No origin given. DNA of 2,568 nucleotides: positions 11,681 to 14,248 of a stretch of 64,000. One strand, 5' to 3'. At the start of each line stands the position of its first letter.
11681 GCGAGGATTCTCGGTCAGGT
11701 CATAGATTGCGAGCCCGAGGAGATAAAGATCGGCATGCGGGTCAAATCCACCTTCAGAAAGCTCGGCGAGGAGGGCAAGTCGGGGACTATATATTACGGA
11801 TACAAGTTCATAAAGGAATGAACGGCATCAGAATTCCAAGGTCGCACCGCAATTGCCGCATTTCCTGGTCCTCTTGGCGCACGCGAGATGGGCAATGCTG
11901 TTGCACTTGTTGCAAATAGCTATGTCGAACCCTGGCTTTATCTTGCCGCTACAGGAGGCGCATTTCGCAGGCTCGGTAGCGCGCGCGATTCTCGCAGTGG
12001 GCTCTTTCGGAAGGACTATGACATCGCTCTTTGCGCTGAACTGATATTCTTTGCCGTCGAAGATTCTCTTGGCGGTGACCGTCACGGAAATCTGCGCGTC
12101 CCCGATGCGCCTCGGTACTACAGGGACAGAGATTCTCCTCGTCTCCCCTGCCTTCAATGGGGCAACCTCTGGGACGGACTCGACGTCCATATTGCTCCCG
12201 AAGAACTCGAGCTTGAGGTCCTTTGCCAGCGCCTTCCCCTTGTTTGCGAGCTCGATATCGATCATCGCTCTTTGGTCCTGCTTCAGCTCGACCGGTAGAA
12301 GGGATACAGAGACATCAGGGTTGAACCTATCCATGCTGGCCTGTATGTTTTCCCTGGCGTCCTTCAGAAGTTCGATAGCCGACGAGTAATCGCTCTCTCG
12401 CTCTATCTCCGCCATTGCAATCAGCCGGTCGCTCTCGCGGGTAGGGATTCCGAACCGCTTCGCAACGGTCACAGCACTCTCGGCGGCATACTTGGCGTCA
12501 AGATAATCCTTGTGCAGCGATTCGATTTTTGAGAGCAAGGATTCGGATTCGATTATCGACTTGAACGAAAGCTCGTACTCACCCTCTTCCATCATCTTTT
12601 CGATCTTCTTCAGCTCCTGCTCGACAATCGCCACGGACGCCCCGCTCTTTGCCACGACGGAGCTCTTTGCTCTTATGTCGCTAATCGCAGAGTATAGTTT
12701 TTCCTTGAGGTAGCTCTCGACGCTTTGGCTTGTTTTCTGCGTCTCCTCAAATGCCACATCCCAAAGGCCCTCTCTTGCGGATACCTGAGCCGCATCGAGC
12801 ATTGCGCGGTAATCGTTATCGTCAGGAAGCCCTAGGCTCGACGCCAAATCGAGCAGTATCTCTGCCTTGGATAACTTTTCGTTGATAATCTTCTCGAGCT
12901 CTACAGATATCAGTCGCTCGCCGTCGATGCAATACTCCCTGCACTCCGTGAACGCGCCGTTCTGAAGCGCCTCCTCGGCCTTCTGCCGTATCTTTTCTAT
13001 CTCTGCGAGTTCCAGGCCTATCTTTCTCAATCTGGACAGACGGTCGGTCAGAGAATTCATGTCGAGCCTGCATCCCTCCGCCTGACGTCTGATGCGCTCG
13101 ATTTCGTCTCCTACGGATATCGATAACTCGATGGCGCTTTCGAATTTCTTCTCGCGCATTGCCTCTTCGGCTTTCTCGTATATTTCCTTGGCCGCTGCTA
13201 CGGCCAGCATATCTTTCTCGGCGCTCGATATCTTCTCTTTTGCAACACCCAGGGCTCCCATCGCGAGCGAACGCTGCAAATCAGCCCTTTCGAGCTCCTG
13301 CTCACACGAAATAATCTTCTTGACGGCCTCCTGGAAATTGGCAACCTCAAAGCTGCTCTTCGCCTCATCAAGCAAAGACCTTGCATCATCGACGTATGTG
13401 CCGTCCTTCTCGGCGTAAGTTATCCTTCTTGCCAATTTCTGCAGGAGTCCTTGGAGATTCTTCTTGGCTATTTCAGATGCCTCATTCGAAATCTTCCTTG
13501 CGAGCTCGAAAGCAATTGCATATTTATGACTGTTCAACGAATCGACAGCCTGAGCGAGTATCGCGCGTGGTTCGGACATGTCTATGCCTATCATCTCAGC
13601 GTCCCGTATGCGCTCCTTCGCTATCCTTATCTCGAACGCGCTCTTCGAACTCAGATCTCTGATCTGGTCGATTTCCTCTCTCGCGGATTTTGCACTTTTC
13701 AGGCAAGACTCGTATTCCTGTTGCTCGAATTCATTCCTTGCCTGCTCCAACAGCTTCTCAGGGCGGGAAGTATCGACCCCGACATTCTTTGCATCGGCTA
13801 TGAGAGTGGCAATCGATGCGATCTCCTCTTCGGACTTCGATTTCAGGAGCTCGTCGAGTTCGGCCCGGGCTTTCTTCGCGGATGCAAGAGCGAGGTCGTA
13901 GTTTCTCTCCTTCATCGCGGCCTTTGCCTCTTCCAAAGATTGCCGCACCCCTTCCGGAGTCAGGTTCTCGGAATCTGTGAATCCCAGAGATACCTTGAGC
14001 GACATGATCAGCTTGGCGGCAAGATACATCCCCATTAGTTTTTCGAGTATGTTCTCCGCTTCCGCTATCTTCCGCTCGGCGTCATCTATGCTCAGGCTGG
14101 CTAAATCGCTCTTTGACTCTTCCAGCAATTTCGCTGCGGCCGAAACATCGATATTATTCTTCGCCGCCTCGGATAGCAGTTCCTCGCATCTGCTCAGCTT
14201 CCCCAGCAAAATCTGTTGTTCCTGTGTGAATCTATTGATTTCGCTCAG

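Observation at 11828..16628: Giant 1506-aa tandem-repeat helical protein with a C-terminal beta domain and zinc ribbon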

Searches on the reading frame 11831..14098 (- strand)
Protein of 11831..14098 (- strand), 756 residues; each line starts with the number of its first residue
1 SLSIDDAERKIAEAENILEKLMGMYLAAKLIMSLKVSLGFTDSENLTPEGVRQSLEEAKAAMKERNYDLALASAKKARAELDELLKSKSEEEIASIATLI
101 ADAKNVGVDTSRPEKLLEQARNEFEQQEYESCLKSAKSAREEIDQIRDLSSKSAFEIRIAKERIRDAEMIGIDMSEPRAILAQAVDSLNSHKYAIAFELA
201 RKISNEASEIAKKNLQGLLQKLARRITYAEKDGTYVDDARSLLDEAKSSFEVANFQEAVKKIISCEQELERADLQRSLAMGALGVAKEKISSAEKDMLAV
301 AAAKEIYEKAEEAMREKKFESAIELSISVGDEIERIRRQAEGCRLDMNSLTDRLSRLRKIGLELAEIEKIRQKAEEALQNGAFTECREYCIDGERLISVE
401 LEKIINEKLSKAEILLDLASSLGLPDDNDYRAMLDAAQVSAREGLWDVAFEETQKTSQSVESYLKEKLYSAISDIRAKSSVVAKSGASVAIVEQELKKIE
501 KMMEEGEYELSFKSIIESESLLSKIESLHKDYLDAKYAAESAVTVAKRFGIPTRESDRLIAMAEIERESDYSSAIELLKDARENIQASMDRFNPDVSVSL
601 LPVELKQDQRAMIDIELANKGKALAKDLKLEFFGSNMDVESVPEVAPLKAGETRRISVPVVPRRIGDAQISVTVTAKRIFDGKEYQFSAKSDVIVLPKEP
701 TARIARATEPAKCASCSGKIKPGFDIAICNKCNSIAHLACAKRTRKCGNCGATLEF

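Call 33: find_related_loci(query=A2, collection=genome_contigs, flank=6000)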
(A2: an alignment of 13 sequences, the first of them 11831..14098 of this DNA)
Query A2 (756 aa) in genome_contigs; peptide patterns used: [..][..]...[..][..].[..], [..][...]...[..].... (x = any residue, [..] = any of these).
89 stretches matched a pattern; 48 encode a relative of the query (tblastn E <= 1e-3); 46 distinct loci.
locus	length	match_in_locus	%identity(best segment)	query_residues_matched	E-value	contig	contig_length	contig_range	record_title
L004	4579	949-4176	58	1-756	0e+0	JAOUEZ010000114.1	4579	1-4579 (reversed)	MAG: Thermoplasmata archaeon isolate 4_1_July_SF_Bin26 4_1_July_SF_Bin26_scaffold_11714_c1, whole genome shotgun sequenc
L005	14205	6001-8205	34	19-756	1e-135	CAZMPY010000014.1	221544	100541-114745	MAG TPA_asm: uncultured Thermoplasmata archaeon isolate binchicken_co255_206 genome assembly, contig: k141_4403027, whol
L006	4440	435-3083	35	3-751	3e-138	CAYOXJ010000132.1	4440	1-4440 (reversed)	MAG TPA_asm: uncultured Thermoplasmata archaeon isolate binchicken_co124_173 genome assembly, contig: NODE_22824_length_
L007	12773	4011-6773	34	4-756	6e-134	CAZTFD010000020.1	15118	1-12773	MAG TPA_asm: uncultured Thermoplasmata archaeon isolate binchicken_co364_9 genome assembly, contig: NODE_4802_length_151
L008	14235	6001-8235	34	4-751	7e-134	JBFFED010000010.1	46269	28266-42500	MAG: Thermoplasmata archaeon isolate Mix_mud13.2021.11.63 k141_2226658_length_46269_cov_9.9982, whole genome shotgun seq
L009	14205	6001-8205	34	19-756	1e-132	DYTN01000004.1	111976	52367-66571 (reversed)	MAG TPA_asm: Methanobacteriota archaeon isolate DR5_60_8 Afr_mines_DR5_16_length_111976_cov_3_388926, whole genome shotg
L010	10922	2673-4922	34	4-756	1e-132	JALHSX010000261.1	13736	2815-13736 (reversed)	MAG: Thermoplasmata archaeon isolate PFL9 seq_3580396, whole genome shotgun sequence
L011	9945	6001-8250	33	4-756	3e-132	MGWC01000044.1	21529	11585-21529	MAG: Euryarchaeota archaeon RBG_19FT_COMBO_56_21 rbg_19ft_combo_scaffold_415, whole genome shotgun sequence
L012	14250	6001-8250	33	4-756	3e-132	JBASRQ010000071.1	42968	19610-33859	MAG: Thermoplasmata archaeon isolate MFD13565_ilm_asm_bin2 k127_44162, whole genome shotgun sequence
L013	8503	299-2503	35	19-756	3e-132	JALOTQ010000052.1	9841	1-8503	MAG: Thermoplasmata archaeon isolate Prado237 scaffold_12264, whole genome shotgun sequence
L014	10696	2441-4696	33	3-756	2e-131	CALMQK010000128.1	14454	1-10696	MAG TPA_asm: uncultured euryarchaeote isolate ERR2868536_bin.126_CONCOCT_v1.1_MAG genome assembly, contig: ERZ841185.421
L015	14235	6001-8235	33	4-751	2e-129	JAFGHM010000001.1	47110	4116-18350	MAG: Thermoplasmatota archaeon isolate Zod_Metabat.1462 k87_21579, whole genome shotgun sequence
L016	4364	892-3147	33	3-756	2e-130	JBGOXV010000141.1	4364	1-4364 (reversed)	MAG: Thermoplasmata archaeon isolate OBJ_0618_130150_59 k141_123073_length_4364_cov_49.0000, whole genome shotgun sequen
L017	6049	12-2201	33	19-751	6e-128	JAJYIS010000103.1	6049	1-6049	MAG: Thermoplasmata archaeon isolate DBS2-1.bin12 NODE_26641_length_6049_cov_1.277271, whole genome shotgun sequence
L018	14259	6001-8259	32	1-756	9e-126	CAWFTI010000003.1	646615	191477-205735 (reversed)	MAG: Candidatus Thermoplasmatota archaeon isolate MFD00709.bin.2.218 genome assembly, contig: contig_17896, whole genome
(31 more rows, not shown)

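Call 37: predict_structure(alignment_id=A2)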
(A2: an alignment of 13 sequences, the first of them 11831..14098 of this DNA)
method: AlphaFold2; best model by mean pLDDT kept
length: 756 residues; sequences in the alignment: 13
mean_pLDDT: 87.6   pTM: 0.37
mean pLDDT of the five models: 87.6, 85.5, 84.3, 83.4, 82.9
residues with pLDDT >= 90: 329; 70-90: 418; 50-70: 9; < 50: 0
segments of 3 or more residues with pLDDT < 50: none
pLDDT, mean of each block of 10 residues (from residue 1): 75 87 91 89 83 92 91 92 91 90 80 91 92 91 87 90 85 87 90 88 90 89 92 90 93 86 93 92 94 87 93 92 94 91 91 84 84 91 91 89 88 91 87 91 85 91 92 91 86 91 89 91 90 91 84 89 86 91 87 85 78 88 84 80 83 87 81 85 83 75 80 85 84 85 82 70
secondary structure, 60 per line:
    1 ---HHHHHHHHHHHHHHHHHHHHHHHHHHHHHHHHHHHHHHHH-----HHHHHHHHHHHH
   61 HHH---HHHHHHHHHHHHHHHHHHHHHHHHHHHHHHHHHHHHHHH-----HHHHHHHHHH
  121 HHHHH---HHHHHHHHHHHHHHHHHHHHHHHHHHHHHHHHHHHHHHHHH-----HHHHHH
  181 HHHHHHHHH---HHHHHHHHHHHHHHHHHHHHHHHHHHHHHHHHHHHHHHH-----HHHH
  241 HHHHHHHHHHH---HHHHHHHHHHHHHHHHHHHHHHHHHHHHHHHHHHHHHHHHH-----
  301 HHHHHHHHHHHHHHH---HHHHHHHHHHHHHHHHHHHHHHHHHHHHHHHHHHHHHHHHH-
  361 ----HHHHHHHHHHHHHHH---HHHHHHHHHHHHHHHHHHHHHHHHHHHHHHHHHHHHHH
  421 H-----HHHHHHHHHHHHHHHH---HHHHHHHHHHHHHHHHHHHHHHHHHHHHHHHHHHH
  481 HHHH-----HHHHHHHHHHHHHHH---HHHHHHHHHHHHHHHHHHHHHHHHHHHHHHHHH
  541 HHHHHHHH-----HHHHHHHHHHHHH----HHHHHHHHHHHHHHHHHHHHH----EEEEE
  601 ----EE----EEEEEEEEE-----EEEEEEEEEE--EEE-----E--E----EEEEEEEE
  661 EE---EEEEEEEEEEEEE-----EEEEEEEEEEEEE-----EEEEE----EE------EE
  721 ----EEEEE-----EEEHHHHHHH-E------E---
elements in order (helices of 4 or more, strands of 3 or more residues): H4-43 H49-63 H67-105 H111-125 H129-169 H175-189 H193-231 H237-251 H255-295 H301-315 H319-359 H365-379 H383-421 H427-442 H446-484 H490-504 H508-548 H554-566 H571-591 E596-600 E611-619 E625-634 E637-639 E653-662 E666-678 E684-696 E702-706 E725-729 E735-737 H738-744
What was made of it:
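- On CARDB (PF07705): The AF2 model is all-beta at residues 1346-1456 (call 37).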

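Call 71: search_solved_structures(query=A2, max_evalue=1)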
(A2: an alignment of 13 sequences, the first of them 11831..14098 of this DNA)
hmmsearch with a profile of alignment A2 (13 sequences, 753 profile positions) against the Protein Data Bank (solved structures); distinct sequences matched with E-value up to 1: 14.
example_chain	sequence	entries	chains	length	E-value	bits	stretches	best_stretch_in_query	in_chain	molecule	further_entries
9qal_A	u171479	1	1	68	0.24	12.6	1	708-751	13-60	E3 ubiquitin-protein ligase ARK2C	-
7obe_A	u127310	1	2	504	0.24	12.6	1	171-260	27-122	Isoform 2 of Serine/threonine-protein phosphatase 5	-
5d0m_C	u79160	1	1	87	0.3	12.3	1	708-751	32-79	RING finger protein 165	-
5lg7_A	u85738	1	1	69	0.36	12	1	708-750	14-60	E3 ubiquitin-protein ligase Arkadia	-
7p2k_A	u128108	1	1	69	0.37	12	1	708-750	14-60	E3 ubiquitin-protein ligase Arkadia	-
5lg0_A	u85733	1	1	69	0.38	11.9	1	708-750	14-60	E3 ubiquitin-protein ligase Arkadia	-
8ump_A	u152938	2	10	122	0.39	11.9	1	303-396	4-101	T33-ml35-redesigned-TPR-domain-fold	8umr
9n1f_A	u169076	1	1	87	0.39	11.9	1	708-751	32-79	E3 ubiquitin-protein ligase ARK2C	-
2kiz_A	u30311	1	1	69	0.41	11.9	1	708-750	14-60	E3 ubiquitin-protein ligase Arkadia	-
5cwg_A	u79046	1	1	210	0.57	11.4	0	194-252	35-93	Designed helical repeat protein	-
5ulh_C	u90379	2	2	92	0.59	11.3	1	708-751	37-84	E3 ubiquitin-protein ligase RNF165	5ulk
5d0i_A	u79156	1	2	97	0.66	11.2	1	708-751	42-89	RING finger protein 165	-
5d0k_C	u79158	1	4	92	0.71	11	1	708-751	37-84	RING finger protein 165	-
8ch0_A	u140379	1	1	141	0.98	10.6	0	565-589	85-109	Consensus tetratricopeptide repeat protein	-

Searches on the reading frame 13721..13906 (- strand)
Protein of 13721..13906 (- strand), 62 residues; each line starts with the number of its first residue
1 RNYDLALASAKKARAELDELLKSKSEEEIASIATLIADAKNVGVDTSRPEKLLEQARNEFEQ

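Call 60: search_protein_representatives(alignment_id=A5)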
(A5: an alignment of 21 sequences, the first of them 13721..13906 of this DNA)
Query: 21 sequences, 61 profile positions. Proteins with E-value up to 0.001 (for the whole library): 387; up to 1e-10: 153; up to 1e-30: 55. The best 150 are listed.
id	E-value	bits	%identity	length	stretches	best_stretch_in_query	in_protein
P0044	6.3e-93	321.4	-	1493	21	1-60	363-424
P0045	1.3e-86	301.2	-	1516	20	1-58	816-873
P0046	7.2e-79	276.4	-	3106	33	1-57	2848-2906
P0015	1.7e-78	275.2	-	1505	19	2-60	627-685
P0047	1.2e-74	262.9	-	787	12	2-60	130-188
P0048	1.6e-74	262.5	-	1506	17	2-60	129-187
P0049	2.8e-72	255.3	-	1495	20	1-60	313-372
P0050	1.9e-70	249.4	-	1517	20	2-60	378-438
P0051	3.9e-69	245.2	-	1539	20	2-60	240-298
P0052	3.1e-64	229.5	-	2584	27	10-60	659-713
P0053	1.9e-63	226.9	-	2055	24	1-59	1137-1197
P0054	7.7e-61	218.6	-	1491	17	2-60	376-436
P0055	4.1e-58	209.9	-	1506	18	4-60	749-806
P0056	1.7e-57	208.0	-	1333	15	1-60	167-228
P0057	2.1e-56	204.4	-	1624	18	1-60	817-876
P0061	9.0e-51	186.4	-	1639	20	2-57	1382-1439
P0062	1.7e-50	185.5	-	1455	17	2-59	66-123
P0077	7.5e-38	145.0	-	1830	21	18-60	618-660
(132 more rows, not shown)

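Call 61: search_protein_families(library=pfam, proteins=[P0046, P0052, P0053, P0062], max_evalue=0.01)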
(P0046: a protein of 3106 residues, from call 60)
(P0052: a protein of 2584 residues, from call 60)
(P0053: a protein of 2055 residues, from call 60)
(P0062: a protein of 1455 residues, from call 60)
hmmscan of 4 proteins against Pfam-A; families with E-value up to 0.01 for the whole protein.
P0046 (3106 aa): 3 families
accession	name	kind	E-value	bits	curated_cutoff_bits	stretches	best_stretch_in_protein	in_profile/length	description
PF14446.12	Prok-RING_1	-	0.0025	18.2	29.1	1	3055-3091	5-42/54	Prokaryotic RING finger family 1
PF13639.12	zf-RING_2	-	0.004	17.8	27.3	0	3056-3093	2-43/44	Ring finger domain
PF16489.11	GAIN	-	0.0068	16.3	26.5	0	2066-2135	2-67/210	GPCR-Autoproteolysis INducing (GAIN) domain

P0052 (2584 aa): 1 family
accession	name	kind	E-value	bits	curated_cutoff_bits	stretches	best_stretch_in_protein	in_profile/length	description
PF03735.19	ENT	-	0.0025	18.2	28.5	0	151-193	10-53/71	ENT domain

P0053 (2055 aa): 1 family
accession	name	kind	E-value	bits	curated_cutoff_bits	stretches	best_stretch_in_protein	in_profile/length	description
PF12895.13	ANAPC3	-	0.00013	22.6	27.2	0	689-722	27-59/82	Anaphase-promoting complex, cyclosome, subunit 3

P0062 (1455 aa): 6 families
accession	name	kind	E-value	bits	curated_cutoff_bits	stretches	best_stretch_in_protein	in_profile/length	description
PF14446.12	Prok-RING_1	-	3.6e-10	40.1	29.1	1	1392-1430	3-41/54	Prokaryotic RING finger family 1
PF05191.20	ADK_lid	-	0.0024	18.1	26.6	1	1411-1437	3-31/36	Adenylate kinase, active site lid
PF07705.17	CARDB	-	0.0038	17.8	22.7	1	1275-1356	2-85/101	CARDB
PF18592.6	Tho1_MOS11_C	-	0.0058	17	26.8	1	1224-1244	11-33/37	Tho1/MOS11 C-terminal domain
PF17279.8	DUF5344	-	0.0072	17.3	27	1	105-166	17-78/87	Family of unknown function (DUF5344)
PF12895.13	ANAPC3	-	0.0097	16.6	27.2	0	345-410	11-75/82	Anaphase-promoting complex, cyclosome, subunit 3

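Call 62: list_cluster_members(proteins=[P0044, P0045, P0046, P0052, P0053, P0062, P0051, P0057, P0061, P0077])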
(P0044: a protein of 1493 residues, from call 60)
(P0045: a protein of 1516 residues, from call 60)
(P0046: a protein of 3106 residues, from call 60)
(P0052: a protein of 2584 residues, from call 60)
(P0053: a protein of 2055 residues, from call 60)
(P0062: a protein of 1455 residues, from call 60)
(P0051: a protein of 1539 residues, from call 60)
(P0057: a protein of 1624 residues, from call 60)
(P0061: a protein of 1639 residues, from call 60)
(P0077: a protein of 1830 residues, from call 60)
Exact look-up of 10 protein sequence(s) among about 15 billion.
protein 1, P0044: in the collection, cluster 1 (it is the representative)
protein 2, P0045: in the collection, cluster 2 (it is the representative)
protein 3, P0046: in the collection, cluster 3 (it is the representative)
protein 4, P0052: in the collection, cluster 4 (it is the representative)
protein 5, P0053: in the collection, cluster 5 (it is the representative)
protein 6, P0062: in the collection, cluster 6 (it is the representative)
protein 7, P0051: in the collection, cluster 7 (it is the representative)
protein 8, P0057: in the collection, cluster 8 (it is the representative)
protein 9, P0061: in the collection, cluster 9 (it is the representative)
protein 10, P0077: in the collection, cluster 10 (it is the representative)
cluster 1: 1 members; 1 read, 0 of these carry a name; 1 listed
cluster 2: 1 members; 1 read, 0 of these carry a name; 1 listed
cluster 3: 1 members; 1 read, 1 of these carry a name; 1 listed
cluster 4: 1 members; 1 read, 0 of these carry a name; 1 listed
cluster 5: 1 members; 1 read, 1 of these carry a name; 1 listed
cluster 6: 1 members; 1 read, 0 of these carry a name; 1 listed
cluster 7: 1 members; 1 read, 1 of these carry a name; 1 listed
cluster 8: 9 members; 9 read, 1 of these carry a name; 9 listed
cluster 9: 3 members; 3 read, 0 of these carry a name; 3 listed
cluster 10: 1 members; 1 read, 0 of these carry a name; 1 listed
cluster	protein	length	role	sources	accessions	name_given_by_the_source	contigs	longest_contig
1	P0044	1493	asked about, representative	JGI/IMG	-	-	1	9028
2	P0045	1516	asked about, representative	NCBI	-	-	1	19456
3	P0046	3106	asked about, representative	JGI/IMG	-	hypothetical protein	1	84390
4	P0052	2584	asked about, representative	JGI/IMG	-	-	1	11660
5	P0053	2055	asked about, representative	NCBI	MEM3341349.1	MAG: hypothetical protein QW728_01515, partial [Thermoplasmata archaeon]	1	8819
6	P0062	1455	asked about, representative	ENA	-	-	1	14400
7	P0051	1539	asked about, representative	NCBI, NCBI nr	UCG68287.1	MAG: hypothetical protein JSV09_10750 [Thermoplasmata archaeon]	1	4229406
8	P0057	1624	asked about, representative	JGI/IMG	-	-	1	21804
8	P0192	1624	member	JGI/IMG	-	hypothetical protein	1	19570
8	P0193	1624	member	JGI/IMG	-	-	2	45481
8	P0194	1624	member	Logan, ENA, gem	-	-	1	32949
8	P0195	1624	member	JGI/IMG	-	-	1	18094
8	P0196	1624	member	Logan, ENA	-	-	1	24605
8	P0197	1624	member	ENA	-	-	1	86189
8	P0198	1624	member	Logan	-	-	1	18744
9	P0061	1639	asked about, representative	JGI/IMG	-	-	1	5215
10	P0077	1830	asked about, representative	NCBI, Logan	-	-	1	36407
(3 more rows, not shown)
